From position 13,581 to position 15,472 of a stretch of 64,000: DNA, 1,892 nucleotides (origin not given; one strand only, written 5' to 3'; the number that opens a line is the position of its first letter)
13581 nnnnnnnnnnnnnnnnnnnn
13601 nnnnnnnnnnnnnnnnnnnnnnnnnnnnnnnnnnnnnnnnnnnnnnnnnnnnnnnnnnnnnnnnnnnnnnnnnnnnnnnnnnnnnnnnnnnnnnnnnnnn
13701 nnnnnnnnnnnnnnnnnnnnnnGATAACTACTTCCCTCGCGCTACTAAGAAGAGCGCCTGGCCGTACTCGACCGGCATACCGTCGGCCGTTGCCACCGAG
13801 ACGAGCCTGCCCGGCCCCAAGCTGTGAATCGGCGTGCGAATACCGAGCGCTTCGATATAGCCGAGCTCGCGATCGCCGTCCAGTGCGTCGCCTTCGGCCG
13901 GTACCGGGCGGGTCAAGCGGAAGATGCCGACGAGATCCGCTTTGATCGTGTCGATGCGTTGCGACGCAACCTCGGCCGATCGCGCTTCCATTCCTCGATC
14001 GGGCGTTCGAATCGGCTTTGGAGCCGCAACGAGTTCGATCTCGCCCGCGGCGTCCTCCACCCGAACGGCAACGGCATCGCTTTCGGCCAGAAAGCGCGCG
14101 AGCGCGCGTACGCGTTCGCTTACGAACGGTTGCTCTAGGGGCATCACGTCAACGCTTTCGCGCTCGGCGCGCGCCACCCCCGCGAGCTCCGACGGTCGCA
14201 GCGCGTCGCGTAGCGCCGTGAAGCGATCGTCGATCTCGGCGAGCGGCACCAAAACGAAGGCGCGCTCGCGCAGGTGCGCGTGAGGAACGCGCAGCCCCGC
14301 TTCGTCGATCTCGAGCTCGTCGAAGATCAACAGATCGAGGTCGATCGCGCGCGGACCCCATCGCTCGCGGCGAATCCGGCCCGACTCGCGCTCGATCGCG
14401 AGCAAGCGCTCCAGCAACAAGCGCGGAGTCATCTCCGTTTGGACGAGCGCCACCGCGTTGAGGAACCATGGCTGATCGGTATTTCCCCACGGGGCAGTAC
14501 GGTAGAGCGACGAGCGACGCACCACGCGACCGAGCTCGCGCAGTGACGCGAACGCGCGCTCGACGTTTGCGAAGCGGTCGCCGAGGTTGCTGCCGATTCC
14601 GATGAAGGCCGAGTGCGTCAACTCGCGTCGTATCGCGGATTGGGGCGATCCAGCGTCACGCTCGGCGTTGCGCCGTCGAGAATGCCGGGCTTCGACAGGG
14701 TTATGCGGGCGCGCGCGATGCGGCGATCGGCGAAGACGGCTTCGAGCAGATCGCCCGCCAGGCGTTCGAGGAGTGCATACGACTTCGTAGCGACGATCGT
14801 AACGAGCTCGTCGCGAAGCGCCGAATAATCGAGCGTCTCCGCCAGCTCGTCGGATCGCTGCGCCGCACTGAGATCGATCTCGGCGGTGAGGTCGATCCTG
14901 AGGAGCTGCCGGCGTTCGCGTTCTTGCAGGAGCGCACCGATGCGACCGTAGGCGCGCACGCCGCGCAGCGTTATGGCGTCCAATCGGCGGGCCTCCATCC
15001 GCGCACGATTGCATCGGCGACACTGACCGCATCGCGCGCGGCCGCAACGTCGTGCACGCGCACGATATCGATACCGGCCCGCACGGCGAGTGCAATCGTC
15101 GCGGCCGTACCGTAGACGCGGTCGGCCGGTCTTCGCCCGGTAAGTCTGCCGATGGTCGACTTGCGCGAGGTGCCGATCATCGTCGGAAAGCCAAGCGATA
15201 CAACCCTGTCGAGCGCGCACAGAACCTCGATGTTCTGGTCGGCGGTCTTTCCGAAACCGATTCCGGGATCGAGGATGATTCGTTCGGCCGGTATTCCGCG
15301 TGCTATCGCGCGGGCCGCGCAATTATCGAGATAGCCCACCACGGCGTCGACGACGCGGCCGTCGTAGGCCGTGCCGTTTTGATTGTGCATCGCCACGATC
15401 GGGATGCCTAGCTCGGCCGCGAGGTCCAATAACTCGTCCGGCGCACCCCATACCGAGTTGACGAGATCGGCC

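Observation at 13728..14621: The syntenic accB homologue has lost its biotinyl-lysine (EAMKM -> EALGI) and is in frame with folK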

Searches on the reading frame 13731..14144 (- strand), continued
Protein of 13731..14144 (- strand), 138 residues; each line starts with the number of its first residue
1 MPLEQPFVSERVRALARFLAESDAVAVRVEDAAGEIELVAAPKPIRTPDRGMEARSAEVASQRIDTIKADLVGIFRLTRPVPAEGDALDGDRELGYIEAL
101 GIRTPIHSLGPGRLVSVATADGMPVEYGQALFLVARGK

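Call 54: find_related_loci(query=A1, collection=genome_contigs, flank=10000)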
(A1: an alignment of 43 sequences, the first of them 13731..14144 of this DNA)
Query A1 (138 aa) in genome_contigs; peptide patterns used: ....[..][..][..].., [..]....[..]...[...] (x = any residue, [..] = any of these).
600 stretches matched a pattern (row limit reached: there are more); 324 encode a relative of the query (tblastn E <= 1e-3); the best 80 are kept; 80 distinct loci.
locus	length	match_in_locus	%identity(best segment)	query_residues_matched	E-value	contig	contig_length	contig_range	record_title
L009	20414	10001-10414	75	1-138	1e-57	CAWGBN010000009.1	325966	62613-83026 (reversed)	MAG: Candidatus Eremiobacteraeota bacterium isolate MFD06435.bin.2.195 genome assembly, contig: contig_90542, whole geno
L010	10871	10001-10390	77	9-138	8e-57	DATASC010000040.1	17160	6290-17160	MAG TPA_asm: Candidatus Cybelea sp. isolate SMAG_U5510 k141_3990494, whole genome shotgun sequence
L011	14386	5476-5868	64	8-138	5e-48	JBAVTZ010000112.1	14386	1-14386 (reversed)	MAG: Candidatus Cybelea sp. isolate MFD03947_ilm_asm_bin18 k127_104539, whole genome shotgun sequence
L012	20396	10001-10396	61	7-138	2e-45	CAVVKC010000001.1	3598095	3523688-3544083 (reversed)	MAG: Candidatus Eremiobacteraeota bacterium isolate MFD01138.bin.1.4 genome assembly, contig: contig_11845, whole genome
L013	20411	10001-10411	62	1-138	3e-45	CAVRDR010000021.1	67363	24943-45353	MAG: Candidatus Eremiobacteraeota bacterium isolate MFD03399.bin.1.137 genome assembly, contig: contig_43924, whole geno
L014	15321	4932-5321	57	8-137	3e-42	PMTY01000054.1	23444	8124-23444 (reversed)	MAG: Vulcanimicrobiota bacterium isolate palsa_1483 73.20110700_P2M.28_contig_21302, whole genome shotgun sequence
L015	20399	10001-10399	56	1-132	1e-41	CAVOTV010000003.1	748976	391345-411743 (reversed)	MAG: Candidatus Eremiobacteraeota bacterium isolate MFD00082.bin.2.14 genome assembly, contig: contig_14656, whole genom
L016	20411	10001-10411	60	1-138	3e-41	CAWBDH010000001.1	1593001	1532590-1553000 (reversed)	MAG: Candidatus Eremiobacteraeota bacterium isolate MFD09603.bin.1.2 genome assembly, contig: contig_15040, whole genome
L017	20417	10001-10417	58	1-138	4e-44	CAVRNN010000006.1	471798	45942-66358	MAG: Candidatus Eremiobacteraeota bacterium isolate MFD01248.bin.1.77 genome assembly, contig: contig_25316, whole genom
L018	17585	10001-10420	54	1-137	4e-37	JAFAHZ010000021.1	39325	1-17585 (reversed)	MAG: Vulcanimicrobiota bacterium isolate CP_BE_BS_34 BE_BS_k147_6216067, whole genome shotgun sequence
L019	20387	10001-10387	50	1-137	1e-36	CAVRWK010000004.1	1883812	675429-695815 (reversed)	MAG: Candidatus Eremiobacteraeota bacterium isolate MFD05502.bin.3.281 genome assembly, contig: contig_9589, whole genom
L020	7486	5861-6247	50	1-137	2e-36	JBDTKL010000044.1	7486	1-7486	MAG: Candidatus Tumulicola sp. isolate cluster2_bin.76 k127_798984, whole genome shotgun sequence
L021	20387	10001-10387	50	8-136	4e-35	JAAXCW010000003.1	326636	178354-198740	Vulcanimicrobiota bacterium isolate bin6A Ga0299741_103, whole genome shotgun sequence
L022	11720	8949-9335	50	10-136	9e-35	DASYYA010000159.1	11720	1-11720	MAG TPA_asm: Candidatus Rubrimentiphilum sp. isolate SMAG_U6323 k141_574132, whole genome shotgun sequence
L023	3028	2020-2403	52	11-137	3e-33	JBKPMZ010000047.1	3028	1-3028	MAG: Vulcanimicrobiota bacterium isolate GS_HAYS_MAG_00053 GS_HAYS_000001830383, whole genome shotgun sequence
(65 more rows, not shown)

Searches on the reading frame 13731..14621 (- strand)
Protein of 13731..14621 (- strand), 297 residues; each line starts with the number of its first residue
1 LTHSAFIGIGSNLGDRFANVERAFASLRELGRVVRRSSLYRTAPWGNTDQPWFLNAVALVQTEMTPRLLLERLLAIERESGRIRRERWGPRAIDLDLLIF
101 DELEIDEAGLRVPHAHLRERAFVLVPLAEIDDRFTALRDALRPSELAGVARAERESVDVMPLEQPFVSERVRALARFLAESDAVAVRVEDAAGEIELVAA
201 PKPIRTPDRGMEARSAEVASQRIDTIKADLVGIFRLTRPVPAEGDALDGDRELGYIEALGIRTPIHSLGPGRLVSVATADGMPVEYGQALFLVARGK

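Call 4: search_protein_families(library=pfam, proteins=[window:13731-14621:-], max_evalue=0.1)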
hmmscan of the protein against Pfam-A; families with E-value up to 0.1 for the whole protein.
window:13731-14621:- (297 aa): 1 family
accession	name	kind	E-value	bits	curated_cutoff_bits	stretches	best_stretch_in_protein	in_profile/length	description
PF01288.25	HPPK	-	2e-39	135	25.7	1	6-131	1-115/116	7,8-dihydro-6-hydroxymethylpterin-pyrophosphokinase (HPPK)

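Call 6: search_protein_families(library=ncbifam, proteins=[window:13731-14621:-], max_evalue=1)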
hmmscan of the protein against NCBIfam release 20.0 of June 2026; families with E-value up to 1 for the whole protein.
window:13731-14621:- (297 aa): 6 families
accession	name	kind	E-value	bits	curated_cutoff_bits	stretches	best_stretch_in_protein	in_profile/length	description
TIGR01498.1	folK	equivalog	8.2e-41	139.1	54.1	1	5-131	1-127/128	2-amino-4-hydroxy-6-hydroxymethyldihydropteridine diphosphokinase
NF010692.0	PRK14092.1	equivalog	1.4e-29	102.9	234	1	2-132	7-138/163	2-amino-4-hydroxy-6-hydroxymethyldihydropteridine diphosphokinase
NF007595.0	PRK10239.1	equivalog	1.8e-28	99.3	252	1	5-132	4-134/159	2-amino-4-hydroxy-6-hydroxymethyldihydropteridine diphosphokinase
TIGR00531.1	BCCP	equivalog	2.3e-05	24.9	115.2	1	189-293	47-154/156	acetyl-CoA carboxylase biotin carboxyl carrier protein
NF006761.0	PRK09282.1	domain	0.0058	15.1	402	1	186-294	493-590/591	pyruvate carboxylase subunit B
NF005457.0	PRK07051.1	equivalog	0.014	15.6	87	1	242-293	27-78/80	acetyl-CoA carboxylase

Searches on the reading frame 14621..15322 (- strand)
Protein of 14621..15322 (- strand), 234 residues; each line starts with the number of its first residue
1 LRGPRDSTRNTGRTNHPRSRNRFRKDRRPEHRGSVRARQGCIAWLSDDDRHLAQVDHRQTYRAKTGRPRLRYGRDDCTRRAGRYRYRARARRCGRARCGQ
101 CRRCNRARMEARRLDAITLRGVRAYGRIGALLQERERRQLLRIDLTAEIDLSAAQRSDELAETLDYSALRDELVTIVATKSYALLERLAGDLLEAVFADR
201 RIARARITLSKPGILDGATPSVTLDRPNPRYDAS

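Call 4: search_protein_families(library=pfam, proteins=[window:14621-15322:-], max_evalue=0.1)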
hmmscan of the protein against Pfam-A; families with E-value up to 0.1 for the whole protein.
window:14621-15322:- (234 aa): 1 family
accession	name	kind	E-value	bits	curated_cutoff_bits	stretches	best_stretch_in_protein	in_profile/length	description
PF02152.23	FolB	-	1.5e-23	83.9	31.8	1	117-222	1-108/113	Dihydroneopterin aldolase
